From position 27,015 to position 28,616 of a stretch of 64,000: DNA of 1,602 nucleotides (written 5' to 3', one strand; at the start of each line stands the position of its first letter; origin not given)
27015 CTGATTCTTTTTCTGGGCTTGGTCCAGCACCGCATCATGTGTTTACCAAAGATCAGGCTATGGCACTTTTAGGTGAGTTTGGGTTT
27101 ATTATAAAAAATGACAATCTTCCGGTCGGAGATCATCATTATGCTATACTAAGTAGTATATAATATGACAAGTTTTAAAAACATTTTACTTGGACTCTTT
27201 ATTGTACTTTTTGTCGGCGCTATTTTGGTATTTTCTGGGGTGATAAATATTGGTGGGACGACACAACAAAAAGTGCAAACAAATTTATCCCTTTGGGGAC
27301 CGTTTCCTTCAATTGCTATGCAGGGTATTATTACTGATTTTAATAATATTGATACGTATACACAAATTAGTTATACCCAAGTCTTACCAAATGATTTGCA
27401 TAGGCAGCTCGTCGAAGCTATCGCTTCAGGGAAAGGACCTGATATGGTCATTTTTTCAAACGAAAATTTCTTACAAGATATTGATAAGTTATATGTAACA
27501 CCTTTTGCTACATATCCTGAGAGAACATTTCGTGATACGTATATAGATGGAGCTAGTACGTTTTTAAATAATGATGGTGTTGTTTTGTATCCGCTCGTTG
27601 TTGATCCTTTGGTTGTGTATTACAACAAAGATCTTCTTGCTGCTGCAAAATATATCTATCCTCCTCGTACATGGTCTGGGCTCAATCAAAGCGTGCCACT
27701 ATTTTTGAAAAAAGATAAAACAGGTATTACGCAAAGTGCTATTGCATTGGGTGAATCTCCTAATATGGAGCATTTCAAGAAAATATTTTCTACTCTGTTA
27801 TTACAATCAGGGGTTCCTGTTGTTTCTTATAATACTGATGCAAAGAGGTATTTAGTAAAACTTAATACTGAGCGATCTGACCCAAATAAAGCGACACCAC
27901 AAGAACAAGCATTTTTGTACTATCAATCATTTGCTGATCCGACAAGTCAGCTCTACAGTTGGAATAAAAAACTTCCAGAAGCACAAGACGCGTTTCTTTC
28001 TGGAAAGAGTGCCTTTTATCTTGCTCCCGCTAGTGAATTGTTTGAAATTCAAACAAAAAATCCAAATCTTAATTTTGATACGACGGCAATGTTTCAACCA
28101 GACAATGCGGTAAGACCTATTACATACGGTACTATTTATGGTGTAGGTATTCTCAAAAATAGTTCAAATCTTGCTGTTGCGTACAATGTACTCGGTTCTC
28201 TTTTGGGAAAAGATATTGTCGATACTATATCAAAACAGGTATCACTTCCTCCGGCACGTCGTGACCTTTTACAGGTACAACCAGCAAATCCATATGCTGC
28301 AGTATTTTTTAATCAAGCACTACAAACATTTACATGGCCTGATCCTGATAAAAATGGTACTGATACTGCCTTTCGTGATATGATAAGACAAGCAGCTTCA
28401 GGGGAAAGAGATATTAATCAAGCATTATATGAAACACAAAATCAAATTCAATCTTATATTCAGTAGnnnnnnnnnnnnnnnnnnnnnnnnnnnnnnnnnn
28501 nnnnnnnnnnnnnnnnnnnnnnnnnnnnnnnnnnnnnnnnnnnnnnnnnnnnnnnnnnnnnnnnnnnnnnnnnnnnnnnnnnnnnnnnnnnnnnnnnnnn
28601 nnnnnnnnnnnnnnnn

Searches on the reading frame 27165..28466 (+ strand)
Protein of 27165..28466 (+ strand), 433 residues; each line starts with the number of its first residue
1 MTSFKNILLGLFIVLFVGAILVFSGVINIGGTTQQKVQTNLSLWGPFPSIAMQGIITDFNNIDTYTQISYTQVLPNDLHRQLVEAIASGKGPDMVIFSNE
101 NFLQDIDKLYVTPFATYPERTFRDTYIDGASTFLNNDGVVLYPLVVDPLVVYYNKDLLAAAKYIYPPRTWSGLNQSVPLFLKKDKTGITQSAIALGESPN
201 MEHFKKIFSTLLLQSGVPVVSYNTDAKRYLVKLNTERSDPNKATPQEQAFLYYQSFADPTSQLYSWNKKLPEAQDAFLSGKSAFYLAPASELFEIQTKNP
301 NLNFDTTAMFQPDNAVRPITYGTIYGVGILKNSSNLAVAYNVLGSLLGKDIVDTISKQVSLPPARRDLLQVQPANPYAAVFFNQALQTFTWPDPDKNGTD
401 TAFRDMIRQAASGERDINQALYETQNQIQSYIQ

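Call 24: search_protein_families(library=pfam, proteins=[window:27165-28466:+], max_evalue=0.01)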
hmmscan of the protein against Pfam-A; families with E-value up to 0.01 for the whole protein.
window:27165-28466:+ (433 aa): 2 families
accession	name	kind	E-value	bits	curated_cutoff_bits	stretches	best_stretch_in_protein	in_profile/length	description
PF01547.30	SBP_bac_1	-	3.8e-18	66.9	26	1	51-340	9-294/307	Bacterial extracellular solute-binding protein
PF13416.11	SBP_bac_8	-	2.1e-17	64.3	27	1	66-370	12-267/279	Bacterial extracellular solute-binding protein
